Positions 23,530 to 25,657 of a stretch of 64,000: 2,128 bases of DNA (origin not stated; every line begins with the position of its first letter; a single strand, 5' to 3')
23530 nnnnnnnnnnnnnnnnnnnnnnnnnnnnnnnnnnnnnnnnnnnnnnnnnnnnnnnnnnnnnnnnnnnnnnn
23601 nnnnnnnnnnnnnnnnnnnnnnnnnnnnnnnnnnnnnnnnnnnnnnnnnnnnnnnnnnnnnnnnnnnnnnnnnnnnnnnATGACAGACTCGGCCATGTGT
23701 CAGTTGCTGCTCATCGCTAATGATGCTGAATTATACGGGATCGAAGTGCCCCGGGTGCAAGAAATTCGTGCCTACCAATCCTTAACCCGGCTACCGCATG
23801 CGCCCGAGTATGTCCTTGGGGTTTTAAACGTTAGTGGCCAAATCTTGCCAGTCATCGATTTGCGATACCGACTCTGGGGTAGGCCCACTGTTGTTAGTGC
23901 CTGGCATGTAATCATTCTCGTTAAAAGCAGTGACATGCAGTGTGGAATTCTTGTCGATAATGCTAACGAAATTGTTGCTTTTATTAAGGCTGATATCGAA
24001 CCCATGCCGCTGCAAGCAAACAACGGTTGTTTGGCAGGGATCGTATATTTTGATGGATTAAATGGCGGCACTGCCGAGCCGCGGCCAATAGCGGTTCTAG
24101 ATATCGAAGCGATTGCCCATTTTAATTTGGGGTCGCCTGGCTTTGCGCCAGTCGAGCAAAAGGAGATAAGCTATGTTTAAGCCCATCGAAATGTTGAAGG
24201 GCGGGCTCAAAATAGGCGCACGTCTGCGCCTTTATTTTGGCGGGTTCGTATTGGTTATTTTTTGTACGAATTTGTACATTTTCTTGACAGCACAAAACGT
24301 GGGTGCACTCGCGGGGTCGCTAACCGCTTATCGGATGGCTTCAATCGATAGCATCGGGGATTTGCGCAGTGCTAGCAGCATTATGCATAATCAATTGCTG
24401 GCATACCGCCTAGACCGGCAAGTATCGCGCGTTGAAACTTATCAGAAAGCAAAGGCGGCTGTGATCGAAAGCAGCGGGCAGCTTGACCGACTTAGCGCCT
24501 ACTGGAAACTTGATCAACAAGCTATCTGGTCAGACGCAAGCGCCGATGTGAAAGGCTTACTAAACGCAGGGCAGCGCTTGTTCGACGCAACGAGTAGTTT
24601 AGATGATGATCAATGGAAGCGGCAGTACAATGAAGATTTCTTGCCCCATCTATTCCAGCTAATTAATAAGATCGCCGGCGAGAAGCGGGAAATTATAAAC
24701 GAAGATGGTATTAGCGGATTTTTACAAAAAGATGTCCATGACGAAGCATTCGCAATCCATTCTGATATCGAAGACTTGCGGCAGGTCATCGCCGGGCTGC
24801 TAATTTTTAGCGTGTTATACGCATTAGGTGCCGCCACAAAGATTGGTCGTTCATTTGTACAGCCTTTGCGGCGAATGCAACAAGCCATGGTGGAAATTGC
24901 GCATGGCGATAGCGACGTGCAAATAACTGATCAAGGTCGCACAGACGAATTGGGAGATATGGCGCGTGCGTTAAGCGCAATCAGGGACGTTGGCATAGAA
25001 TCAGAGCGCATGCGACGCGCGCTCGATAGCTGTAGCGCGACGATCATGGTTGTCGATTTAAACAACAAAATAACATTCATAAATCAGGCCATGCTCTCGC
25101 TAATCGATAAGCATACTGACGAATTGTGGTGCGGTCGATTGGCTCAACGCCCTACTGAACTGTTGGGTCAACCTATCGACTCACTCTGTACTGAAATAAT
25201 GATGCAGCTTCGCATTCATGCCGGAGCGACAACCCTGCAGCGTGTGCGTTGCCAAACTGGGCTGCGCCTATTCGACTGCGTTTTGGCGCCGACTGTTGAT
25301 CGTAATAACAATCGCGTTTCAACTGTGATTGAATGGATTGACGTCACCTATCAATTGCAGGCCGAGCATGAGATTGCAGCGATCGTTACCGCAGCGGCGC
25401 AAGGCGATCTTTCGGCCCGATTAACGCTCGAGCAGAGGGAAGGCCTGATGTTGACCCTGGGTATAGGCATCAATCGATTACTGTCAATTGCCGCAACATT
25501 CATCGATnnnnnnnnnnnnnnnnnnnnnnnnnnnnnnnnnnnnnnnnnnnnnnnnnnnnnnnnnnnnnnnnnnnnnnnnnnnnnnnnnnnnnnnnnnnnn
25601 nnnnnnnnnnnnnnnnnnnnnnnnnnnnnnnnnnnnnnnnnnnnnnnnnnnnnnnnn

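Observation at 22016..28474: Incomplete chemosensory operon (cheA-cheW-mcp-cheR) terminating in a REC-less GGDEF diguanylate cyclase; no cheY or cheB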

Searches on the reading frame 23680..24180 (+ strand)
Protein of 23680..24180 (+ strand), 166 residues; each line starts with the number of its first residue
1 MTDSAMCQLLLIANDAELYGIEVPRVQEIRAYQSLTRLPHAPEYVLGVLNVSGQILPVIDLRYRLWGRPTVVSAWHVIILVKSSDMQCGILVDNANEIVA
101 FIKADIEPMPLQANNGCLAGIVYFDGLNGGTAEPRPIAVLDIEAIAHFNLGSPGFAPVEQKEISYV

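Call 3: search_protein_families(library=pfam, proteins=[window:23680-24180:+], max_evalue=0.01)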
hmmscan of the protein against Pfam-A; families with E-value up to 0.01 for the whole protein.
window:23680-24180:+ (166 aa): 1 family
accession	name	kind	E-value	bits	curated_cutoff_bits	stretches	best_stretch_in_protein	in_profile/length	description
PF01584.24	CheW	-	1.8e-27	96.1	23.5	1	8-146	1-134/138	CheW-like domain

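Call 29: search_protein_families(library=ncbifam, proteins=[window:23680-24180:+], max_evalue=0.001)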
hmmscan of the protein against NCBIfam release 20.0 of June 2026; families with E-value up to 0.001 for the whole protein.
window:23680-24180:+ (166 aa): 1 family
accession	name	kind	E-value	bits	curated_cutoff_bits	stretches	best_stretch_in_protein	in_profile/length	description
NF007903.0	PRK10612.1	equivalog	4.3e-17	62.3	260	1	9-143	19-148/167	chemotaxis protein CheW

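Call 33: list_cluster_members(proteins=[P0121, window:23680-24177:+, window:24173-26497:+, window:26481-27305:+, window:27353-28471:+, window:28514-30871:+, P0004, P0006, P0008, P0002])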
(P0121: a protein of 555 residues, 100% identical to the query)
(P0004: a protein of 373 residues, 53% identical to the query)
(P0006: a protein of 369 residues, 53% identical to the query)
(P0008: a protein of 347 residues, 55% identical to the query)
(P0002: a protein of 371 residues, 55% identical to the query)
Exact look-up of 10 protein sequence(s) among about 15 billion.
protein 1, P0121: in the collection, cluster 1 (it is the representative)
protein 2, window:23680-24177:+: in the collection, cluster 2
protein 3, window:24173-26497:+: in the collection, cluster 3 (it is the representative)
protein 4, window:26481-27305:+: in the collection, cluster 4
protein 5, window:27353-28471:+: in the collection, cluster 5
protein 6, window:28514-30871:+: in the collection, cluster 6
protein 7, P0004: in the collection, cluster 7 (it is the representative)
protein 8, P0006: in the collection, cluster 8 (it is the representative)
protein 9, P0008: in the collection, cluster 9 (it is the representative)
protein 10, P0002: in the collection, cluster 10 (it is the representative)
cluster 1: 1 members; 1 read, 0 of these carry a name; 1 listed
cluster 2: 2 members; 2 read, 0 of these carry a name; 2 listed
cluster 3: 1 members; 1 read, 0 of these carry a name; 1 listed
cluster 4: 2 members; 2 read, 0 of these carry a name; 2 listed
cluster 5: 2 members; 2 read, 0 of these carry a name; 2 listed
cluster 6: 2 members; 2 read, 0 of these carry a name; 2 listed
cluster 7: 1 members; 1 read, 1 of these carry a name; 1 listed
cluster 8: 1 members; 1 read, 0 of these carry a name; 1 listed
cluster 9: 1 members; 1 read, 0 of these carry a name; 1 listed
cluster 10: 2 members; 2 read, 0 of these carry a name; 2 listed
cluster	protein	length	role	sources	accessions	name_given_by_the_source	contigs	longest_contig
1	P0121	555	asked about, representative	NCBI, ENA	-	-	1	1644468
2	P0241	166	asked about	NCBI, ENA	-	-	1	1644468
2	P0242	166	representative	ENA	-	-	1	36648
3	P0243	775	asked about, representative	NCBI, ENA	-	-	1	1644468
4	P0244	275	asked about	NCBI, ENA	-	-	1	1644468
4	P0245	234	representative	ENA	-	-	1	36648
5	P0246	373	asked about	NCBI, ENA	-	-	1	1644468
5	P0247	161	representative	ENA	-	-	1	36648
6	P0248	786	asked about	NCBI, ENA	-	-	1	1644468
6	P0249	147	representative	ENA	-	-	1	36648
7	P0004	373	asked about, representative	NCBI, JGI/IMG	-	diguanylate cyclase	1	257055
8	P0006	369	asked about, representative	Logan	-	-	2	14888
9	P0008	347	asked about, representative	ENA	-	-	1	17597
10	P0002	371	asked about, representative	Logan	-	-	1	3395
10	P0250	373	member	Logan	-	-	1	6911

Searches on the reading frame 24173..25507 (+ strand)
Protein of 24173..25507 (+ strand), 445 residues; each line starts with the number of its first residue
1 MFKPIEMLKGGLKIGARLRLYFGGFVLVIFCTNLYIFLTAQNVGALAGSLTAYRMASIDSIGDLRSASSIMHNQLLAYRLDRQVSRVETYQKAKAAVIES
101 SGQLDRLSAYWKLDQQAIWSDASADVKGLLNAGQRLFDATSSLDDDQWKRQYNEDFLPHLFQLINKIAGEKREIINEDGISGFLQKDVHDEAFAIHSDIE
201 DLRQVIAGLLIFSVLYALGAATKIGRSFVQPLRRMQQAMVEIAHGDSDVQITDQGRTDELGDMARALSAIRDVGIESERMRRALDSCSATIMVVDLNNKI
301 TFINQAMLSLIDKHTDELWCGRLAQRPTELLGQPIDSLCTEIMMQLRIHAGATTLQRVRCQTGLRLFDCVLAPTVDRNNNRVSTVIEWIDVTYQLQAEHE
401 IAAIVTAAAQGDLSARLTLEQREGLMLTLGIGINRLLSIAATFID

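Call 68: find_related_loci(query=A3, collection=metagenome_contigs, flank=10000)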
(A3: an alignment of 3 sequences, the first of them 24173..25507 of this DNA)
Query A3 (445 aa) in metagenome_contigs; peptide patterns used: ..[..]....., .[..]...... (x = any residue, [..] = any of these).
121 stretches matched a pattern; 55 encode a relative of the query (tblastn E <= 1e-3); 53 distinct loci.
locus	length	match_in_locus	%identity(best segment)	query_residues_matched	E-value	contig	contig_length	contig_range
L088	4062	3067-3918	29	49-315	4e-10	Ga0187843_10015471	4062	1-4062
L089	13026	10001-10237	40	207-289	3e-9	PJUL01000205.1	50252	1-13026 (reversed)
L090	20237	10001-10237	40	207-289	3e-9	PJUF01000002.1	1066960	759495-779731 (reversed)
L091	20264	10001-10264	32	191-281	7e-9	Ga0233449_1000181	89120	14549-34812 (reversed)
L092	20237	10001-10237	39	207-289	7e-9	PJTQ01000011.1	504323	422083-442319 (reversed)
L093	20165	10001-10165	47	212-266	7e-9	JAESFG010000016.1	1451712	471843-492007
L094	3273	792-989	40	205-272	7e-9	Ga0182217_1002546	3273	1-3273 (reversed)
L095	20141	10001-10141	53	220-266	1e-8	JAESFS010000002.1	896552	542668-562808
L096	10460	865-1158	36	191-289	2e-8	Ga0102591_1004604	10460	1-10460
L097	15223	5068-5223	42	224-275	2e-8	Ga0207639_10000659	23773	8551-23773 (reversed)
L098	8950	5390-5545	42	224-275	2e-8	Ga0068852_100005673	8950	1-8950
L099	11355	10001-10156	42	224-275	2e-8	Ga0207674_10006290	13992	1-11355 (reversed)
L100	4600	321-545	35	206-283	2e-8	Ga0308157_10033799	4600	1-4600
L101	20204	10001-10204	37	205-275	3e-8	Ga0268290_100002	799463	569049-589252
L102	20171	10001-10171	39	224-280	3e-8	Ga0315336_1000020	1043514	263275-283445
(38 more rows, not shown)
